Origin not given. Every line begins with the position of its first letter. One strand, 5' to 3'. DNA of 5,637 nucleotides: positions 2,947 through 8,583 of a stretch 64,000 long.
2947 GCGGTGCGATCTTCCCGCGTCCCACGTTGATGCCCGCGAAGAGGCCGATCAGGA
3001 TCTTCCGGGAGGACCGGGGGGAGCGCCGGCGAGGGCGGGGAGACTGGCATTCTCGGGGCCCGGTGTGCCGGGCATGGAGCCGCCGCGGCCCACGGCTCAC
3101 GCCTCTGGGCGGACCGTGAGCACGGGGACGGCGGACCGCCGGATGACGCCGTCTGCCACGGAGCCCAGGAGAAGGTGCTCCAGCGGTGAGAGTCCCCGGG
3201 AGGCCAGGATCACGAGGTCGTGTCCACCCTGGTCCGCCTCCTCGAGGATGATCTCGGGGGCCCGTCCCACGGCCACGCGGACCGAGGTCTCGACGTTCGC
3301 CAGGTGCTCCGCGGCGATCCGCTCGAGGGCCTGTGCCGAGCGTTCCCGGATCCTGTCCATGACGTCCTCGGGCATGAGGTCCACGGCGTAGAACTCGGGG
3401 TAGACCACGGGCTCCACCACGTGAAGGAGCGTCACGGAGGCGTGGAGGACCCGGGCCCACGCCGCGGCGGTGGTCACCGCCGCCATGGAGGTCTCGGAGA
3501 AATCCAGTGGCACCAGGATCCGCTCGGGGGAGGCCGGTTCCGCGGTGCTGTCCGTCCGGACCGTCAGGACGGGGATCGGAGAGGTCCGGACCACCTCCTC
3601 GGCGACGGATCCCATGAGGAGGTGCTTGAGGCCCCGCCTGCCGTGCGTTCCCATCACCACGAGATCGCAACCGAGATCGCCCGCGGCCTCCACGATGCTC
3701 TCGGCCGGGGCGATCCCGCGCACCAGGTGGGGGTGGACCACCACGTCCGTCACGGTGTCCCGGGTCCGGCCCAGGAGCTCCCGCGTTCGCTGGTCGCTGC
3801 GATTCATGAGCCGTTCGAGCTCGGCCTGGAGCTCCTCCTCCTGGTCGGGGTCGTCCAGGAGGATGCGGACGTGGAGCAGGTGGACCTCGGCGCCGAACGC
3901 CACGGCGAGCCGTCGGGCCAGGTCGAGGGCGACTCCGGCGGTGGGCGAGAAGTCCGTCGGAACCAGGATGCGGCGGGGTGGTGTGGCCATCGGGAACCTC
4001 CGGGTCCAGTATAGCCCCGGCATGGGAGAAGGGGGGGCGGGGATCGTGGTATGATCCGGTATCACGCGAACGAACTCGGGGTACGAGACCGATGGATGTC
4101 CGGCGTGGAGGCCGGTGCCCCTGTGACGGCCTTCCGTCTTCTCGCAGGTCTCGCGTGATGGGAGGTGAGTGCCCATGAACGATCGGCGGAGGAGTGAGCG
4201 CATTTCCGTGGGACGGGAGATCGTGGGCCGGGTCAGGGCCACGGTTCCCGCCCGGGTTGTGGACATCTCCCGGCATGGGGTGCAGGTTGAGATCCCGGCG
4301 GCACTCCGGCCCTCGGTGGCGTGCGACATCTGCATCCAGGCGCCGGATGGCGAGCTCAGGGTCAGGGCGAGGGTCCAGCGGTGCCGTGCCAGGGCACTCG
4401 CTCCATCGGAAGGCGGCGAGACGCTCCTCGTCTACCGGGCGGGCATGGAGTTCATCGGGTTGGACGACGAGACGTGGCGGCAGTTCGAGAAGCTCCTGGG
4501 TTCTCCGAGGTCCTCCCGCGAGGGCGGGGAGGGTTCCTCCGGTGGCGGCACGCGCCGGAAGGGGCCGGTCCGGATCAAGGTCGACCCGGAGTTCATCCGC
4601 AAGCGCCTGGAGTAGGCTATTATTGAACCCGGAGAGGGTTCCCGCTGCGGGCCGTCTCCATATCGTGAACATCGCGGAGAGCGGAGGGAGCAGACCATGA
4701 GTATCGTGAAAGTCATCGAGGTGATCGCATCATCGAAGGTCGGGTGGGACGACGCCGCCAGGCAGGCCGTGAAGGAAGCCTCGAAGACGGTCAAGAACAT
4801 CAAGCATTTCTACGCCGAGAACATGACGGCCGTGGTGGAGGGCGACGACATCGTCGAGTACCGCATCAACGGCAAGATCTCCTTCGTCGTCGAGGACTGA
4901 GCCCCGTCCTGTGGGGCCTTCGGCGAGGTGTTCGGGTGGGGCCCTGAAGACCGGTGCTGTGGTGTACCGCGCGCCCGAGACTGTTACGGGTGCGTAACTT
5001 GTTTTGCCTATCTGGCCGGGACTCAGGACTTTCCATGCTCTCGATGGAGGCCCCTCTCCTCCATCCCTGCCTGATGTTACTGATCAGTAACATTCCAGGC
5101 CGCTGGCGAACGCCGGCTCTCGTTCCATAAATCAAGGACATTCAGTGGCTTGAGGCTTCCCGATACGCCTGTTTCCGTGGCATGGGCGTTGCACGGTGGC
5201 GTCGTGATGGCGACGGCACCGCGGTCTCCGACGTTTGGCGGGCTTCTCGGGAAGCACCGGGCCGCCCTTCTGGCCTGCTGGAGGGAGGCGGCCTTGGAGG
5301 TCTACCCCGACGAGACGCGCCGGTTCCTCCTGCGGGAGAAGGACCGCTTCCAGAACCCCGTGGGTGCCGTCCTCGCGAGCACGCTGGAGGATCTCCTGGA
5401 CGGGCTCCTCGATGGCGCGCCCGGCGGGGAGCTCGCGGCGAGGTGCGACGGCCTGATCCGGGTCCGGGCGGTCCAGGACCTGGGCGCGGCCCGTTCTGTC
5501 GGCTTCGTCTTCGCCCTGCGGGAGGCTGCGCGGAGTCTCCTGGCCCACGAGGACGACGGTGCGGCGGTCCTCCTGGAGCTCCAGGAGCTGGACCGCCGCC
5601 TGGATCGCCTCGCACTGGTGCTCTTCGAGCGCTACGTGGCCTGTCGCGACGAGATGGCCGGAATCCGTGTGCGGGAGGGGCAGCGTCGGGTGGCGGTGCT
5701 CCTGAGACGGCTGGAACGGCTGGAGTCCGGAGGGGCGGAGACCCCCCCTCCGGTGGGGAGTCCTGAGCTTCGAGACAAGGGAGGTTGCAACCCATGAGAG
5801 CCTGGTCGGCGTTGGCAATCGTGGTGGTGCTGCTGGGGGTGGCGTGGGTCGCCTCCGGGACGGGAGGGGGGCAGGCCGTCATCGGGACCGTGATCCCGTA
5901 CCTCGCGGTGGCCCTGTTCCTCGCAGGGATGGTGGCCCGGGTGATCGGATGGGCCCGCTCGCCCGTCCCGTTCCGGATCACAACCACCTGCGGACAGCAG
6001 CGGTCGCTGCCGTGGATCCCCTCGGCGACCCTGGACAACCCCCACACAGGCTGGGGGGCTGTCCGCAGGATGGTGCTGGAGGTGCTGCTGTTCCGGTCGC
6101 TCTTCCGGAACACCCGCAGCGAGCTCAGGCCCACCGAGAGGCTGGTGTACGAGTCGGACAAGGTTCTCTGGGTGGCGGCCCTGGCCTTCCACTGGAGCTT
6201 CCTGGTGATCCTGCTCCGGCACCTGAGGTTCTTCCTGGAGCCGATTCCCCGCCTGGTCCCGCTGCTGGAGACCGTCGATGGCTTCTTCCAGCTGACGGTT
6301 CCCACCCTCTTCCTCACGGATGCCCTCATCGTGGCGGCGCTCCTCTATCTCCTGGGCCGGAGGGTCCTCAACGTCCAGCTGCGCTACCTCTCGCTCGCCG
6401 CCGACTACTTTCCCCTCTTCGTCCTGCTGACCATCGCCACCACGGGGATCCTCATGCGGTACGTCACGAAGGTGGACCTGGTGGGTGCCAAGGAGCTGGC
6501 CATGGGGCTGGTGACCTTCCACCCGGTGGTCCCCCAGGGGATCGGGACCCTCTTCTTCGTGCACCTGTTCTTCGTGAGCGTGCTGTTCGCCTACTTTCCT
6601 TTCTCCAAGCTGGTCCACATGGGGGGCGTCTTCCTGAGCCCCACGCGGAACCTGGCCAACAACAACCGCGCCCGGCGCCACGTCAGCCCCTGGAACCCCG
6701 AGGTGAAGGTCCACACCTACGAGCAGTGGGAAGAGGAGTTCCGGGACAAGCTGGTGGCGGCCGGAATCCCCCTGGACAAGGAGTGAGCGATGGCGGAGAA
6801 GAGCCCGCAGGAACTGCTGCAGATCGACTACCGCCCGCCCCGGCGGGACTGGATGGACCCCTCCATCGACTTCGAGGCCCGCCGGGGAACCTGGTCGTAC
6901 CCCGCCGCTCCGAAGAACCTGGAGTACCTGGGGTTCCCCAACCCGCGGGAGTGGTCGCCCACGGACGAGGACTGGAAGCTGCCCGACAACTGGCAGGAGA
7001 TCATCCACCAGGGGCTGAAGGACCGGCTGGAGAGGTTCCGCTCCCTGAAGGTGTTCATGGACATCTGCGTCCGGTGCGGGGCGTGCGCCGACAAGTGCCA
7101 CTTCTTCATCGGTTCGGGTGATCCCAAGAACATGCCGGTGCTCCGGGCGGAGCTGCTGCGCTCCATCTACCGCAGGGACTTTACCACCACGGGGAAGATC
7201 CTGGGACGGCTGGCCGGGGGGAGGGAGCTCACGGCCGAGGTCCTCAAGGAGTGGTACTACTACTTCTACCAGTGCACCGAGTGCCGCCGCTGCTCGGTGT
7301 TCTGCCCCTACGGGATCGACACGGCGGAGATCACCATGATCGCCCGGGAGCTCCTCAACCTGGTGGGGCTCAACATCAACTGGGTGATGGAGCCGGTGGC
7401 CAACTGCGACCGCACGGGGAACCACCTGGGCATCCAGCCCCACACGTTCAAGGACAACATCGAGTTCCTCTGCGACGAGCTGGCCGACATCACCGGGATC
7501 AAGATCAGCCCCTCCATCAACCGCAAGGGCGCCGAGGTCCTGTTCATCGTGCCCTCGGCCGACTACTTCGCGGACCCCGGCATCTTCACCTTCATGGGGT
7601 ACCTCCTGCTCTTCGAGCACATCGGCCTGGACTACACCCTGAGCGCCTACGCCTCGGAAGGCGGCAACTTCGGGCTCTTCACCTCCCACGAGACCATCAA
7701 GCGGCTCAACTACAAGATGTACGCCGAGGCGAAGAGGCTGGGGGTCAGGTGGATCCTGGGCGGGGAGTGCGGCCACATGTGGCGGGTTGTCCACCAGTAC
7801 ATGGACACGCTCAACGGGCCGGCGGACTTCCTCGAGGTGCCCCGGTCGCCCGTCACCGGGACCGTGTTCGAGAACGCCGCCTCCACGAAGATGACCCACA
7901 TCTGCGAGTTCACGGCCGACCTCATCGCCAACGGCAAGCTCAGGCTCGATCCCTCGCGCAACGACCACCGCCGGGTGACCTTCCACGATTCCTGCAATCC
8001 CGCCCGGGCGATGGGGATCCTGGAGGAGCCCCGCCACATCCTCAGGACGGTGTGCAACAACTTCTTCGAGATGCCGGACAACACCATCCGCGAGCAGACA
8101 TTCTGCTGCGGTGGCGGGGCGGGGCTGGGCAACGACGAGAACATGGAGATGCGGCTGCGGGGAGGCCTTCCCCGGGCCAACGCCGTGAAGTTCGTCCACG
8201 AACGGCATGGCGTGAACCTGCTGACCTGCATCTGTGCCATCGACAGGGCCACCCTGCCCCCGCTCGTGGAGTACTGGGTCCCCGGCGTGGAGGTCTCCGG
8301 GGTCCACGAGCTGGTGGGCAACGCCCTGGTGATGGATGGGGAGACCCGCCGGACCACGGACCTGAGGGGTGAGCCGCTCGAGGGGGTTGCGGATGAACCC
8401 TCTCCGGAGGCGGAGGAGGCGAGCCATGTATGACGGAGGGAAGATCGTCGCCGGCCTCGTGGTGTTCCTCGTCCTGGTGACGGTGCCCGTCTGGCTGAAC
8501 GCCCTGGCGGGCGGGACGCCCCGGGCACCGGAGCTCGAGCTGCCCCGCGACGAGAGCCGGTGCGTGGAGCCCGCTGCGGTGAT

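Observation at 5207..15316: Dsr membrane complex operon that carries its own persulfide-reductase-like flavoprotein and tetrapyrrole/siroheme genes, with no dsrAB/dsrC in 64 kb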

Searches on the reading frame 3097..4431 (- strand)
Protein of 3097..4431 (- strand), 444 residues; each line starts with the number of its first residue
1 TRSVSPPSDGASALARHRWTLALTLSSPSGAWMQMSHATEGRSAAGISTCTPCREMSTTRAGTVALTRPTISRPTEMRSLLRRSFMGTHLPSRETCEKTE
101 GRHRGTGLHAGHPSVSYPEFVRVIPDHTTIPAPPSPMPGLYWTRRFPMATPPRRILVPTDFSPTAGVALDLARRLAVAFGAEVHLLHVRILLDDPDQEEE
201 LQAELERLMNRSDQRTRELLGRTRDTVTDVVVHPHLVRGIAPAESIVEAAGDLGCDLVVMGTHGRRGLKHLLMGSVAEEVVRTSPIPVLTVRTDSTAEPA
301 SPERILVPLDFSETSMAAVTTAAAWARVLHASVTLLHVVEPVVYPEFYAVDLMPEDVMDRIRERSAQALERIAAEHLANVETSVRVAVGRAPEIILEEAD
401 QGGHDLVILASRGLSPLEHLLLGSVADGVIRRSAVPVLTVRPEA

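Call 18: search_protein_families(library=pfam, proteins=[window:3097-4431:-], max_evalue=0.0001)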
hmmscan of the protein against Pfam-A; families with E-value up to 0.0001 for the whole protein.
window:3097-4431:- (444 aa): 1 family
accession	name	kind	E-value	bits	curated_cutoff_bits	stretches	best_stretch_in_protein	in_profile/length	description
PF00582.32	Usp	-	1.8e-61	207.2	24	2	153-292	3-141/141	Universal stress protein family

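Call 56: find_encoding_contigs(protein=window:3097-4335:-, flank=10000, max_places=3)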
Protein window:3097-4335:- (412 aa): no gene with exactly this product is on record in the collection.

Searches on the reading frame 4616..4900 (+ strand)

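Call 18: search_protein_families(library=pfam, proteins=[window:4616-4900:+], max_evalue=0.0001)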
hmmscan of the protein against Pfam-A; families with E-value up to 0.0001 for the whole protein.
window:4616-4900:+ (94 aa): 1 family
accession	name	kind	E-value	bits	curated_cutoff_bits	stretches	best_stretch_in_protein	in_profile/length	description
PF07311.17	Dodecin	-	1.1e-21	77.3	22.5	1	30-93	1-64/64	Dodecin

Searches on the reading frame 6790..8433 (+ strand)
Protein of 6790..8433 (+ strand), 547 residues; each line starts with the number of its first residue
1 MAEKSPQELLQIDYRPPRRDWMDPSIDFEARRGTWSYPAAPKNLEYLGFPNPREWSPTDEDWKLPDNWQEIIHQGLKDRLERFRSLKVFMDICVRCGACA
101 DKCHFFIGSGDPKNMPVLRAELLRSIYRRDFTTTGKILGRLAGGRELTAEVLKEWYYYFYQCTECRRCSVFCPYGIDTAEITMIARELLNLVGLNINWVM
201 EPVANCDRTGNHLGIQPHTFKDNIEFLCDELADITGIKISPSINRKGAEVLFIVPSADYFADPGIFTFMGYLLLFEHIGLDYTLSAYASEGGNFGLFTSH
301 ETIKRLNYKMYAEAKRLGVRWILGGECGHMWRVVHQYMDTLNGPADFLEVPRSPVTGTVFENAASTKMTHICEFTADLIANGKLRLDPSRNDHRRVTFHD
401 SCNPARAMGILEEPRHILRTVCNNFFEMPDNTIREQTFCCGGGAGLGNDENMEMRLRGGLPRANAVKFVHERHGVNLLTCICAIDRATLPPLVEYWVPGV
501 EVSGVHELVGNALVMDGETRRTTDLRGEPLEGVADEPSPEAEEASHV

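Call 3: search_protein_families(library=pfam, proteins=[window:6790-8433:+], max_evalue=0.01)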
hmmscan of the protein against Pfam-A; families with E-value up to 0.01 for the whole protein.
window:6790-8433:+ (547 aa): 11 families
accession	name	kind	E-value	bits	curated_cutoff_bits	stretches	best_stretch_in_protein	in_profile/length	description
PF13183.11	Fer4_8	-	6.8e-12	46.2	27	1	90-176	2-68/68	4Fe-4S dicluster domain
PF13534.11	Fer4_17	-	8e-09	36.4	22.2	1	93-177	2-61/61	4Fe-4S dicluster domain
PF13237.11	Fer4_10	-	6.6e-06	26.4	25.5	0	161-175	8-23/53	4Fe-4S dicluster domain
PF12838.12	Fer4_7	-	4.8e-05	24.2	27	1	93-176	2-52/52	4Fe-4S dicluster domain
PF12797.12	Fer4_2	-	7.2e-05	22.9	24.5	0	160-174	8-22/22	4Fe-4S binding domain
PF02754.22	CCG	-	7.7e-05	23.2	20.6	1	396-455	1-56/85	Cysteine-rich domain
PF00037.32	Fer4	-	0.00017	21.7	21.1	0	88-103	3-18/24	4Fe-4S binding domain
PF12837.12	Fer4_6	-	0.00069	19.9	25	0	88-104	4-20/24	4Fe-4S binding domain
PF13187.11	Fer4_9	-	0.0011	19.4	27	0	93-175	2-50/52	4Fe-4S dicluster domain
PF12800.12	Fer4_4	-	0.0015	19.1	24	0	91-104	2-15/17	4Fe-4S binding domain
PF12798.12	Fer4_3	-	0.0018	19.4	27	0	162-176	1-15/15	4Fe-4S binding domain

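Call 4: search_protein_families(library=ncbifam, proteins=[window:6790-8433:+], max_evalue=0.001)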
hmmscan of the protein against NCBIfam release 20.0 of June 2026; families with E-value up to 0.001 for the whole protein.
window:6790-8433:+ (547 aa): 6 families
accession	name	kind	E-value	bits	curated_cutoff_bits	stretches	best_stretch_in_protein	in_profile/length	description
NF045796.1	DsrK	equivalog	8.3e-224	743.3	400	1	56-531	15-449/453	sulfate reduction electron transfer complex DsrMKJOP subunit DsrK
NF045724.1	ferredox_TmcB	equivalog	1.3e-45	155.8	735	1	69-501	21-416/430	electron transfer complex ferredoxin TmcB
NF045711.1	sulf_resp_HmcF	equivalog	9e-41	140.1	750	1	85-447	54-386/457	sulfate respiration complex iron-sulfur protein HmcF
NF004898.0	PRK06259.1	equivalog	2.2e-11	43.1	385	1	370-447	359-426/488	fumarate reductase (CoM/CoB) subunit TfrB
NF045670.1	quin_L_LdhH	equivalog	3e-11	42.3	800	1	364-443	572-644/706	L-lactate dehydrogenase (quinone) large subunit LdhH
NF008369.0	PRK11168.1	equivalog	3.1e-05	23.1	278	0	161-187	59-85/401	anaerobic glycerol-3-phosphate dehydrogenase subunit C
